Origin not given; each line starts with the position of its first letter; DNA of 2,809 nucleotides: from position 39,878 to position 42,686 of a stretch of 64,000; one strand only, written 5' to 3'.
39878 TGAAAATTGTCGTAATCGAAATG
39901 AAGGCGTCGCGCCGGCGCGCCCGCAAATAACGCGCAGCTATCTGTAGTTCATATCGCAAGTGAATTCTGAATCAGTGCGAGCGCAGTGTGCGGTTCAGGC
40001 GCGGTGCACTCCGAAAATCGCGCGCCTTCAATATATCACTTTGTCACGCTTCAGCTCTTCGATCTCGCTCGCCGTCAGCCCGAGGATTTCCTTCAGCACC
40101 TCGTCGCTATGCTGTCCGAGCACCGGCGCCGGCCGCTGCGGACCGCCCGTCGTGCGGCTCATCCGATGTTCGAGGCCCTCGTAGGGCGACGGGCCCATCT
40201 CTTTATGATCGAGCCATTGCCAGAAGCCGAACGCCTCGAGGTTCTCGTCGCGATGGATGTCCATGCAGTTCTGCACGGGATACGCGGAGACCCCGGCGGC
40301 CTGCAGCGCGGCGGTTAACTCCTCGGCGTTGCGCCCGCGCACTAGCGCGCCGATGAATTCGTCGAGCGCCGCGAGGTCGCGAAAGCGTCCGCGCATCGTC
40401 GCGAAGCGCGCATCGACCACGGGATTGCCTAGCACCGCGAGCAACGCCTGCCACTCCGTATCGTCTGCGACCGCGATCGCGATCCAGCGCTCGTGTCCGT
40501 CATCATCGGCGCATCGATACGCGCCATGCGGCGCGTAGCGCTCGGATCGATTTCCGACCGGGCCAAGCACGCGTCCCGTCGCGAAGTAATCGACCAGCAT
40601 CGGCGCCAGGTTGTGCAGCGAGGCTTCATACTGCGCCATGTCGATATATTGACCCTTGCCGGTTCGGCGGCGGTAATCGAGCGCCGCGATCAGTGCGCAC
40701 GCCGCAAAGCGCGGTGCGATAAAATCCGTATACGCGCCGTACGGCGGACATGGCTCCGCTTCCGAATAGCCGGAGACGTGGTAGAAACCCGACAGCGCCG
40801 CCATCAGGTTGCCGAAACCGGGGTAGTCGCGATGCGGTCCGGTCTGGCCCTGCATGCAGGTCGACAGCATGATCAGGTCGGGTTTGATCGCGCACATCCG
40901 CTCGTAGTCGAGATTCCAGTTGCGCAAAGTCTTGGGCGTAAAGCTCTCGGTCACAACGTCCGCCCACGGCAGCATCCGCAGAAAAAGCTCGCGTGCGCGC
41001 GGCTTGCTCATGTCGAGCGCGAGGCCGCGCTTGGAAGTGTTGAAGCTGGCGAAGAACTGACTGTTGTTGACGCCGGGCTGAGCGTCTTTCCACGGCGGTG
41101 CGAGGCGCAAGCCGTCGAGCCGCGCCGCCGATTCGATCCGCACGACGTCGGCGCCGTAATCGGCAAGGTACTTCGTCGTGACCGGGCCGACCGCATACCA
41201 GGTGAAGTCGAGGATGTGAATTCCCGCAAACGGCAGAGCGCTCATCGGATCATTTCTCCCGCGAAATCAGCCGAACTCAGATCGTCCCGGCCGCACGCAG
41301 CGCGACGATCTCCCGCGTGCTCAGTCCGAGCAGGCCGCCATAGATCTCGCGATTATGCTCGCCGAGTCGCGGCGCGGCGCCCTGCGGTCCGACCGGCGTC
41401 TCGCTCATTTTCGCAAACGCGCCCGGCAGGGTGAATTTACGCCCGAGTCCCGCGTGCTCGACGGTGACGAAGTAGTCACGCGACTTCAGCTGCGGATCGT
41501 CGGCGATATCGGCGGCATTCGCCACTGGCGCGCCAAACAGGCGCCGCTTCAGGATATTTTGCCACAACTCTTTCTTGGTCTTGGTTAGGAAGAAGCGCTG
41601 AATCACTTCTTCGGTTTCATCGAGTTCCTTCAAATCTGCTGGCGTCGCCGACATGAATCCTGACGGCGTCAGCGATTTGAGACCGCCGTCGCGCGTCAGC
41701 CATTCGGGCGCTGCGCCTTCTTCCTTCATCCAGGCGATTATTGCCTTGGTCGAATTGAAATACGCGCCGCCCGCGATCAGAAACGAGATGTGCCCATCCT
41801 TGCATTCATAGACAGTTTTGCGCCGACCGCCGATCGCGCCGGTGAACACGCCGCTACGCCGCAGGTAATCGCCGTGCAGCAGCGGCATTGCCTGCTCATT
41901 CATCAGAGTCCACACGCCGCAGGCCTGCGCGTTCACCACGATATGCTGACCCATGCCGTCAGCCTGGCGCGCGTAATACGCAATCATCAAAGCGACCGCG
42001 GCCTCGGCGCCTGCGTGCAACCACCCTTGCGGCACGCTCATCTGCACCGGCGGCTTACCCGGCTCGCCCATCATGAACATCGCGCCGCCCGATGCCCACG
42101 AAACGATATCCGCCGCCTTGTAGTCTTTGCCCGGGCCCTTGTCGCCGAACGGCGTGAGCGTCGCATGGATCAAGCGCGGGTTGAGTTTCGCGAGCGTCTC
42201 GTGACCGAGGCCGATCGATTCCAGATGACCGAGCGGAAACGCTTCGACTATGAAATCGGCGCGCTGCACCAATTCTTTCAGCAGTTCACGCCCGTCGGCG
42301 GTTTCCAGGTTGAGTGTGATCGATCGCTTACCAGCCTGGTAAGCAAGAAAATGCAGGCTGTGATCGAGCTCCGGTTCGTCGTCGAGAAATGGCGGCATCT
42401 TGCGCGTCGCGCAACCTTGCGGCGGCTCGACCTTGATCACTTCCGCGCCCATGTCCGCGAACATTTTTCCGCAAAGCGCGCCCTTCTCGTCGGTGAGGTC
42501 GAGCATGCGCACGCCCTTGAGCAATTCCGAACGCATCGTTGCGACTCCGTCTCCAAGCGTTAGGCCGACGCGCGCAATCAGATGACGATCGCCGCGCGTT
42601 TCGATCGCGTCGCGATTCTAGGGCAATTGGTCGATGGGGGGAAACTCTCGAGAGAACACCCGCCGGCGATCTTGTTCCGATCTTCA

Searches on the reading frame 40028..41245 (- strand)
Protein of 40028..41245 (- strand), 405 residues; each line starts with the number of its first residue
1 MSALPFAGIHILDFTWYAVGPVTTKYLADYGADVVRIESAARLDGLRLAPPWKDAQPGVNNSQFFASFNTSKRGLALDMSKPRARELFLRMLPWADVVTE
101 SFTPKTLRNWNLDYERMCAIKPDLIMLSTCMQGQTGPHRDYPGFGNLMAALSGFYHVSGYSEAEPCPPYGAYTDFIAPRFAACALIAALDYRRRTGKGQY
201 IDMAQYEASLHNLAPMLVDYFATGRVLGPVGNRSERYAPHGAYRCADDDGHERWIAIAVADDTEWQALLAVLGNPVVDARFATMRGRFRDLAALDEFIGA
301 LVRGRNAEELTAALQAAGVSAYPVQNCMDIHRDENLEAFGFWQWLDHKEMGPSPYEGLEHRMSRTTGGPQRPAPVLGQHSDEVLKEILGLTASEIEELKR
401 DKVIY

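Call 31: search_protein_families(library=ncbifam, proteins=[window:40028-41245:-], max_evalue=0.00001)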
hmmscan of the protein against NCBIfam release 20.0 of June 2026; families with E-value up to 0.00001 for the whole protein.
window:40028-41245:- (405 aa): 7 families
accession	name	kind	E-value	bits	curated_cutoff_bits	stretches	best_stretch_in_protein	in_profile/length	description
NF052585.1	SucGlutTfsCaiB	equivalog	1.5e-51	175.3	750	1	4-387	6-388/394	succinate--glutarate CoA-transferase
NF041294.1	Scnl_mescCoAtase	equivalog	2e-48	165.5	700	1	7-385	5-381/381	succinyl-CoA:mesaconate CoA-transferase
NF008511.0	PRK11430.1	equivalog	1.5e-42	146.1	522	1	4-326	8-322/381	CoA:oxalate CoA-transferase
NF003809.0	PRK05398.1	subfamily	6.3e-42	143.6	442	1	5-404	4-416/416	formyl-CoA transferase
TIGR03253.1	oxalate_frc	equivalog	6.9e-41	140.3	504.2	1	5-404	3-416/416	formyl-CoA transferase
NF002914.1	PRK03525.1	equivalog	7.5e-24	84.4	413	1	18-401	22-394/400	L-carnitine CoA-transferase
TIGR04253.1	mesacon_CoA_iso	equivalog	1.8e-18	66.7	725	1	8-404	5-400/403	2-methylfumaryl-CoA isomerase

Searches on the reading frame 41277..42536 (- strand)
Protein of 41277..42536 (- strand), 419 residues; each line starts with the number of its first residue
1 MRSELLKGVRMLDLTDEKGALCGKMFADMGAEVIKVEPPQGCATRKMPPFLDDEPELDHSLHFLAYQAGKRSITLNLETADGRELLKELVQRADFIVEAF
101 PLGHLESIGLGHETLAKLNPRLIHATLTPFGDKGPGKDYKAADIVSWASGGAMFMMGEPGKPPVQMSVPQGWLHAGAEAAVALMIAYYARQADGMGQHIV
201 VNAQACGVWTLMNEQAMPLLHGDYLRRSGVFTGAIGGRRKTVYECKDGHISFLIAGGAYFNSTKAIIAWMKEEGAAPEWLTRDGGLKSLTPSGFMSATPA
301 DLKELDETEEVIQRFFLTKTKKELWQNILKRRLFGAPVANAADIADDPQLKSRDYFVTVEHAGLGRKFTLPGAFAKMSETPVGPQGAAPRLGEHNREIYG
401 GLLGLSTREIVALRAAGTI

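Call 31: search_protein_families(library=ncbifam, proteins=[window:41277-42536:-], max_evalue=0.00001)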
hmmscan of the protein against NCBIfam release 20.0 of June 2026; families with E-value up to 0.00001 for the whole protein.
window:41277-42536:- (419 aa): 7 families
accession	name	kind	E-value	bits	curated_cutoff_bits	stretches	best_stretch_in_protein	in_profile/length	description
NF003809.0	PRK05398.1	subfamily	5e-52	176.9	442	2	4-206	3-203/416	formyl-CoA transferase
TIGR03253.1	oxalate_frc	equivalog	5.2e-50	170.4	504.2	2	5-205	3-201/416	formyl-CoA transferase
NF041294.1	Scnl_mescCoAtase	equivalog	5.9e-50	170.5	700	2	6-200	4-203/381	succinyl-CoA:mesaconate CoA-transferase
NF052585.1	SucGlutTfsCaiB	equivalog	1.1e-41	142.7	750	1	5-401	7-387/394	succinate--glutarate CoA-transferase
NF008511.0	PRK11430.1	equivalog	9.9e-31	107.2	522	1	7-202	11-203/381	CoA:oxalate CoA-transferase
TIGR04253.1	mesacon_CoA_iso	equivalog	1.5e-18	67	725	2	6-208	3-199/403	2-methylfumaryl-CoA isomerase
NF002914.1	PRK03525.1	equivalog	2.7e-17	62.8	413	1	20-419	25-397/400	L-carnitine CoA-transferase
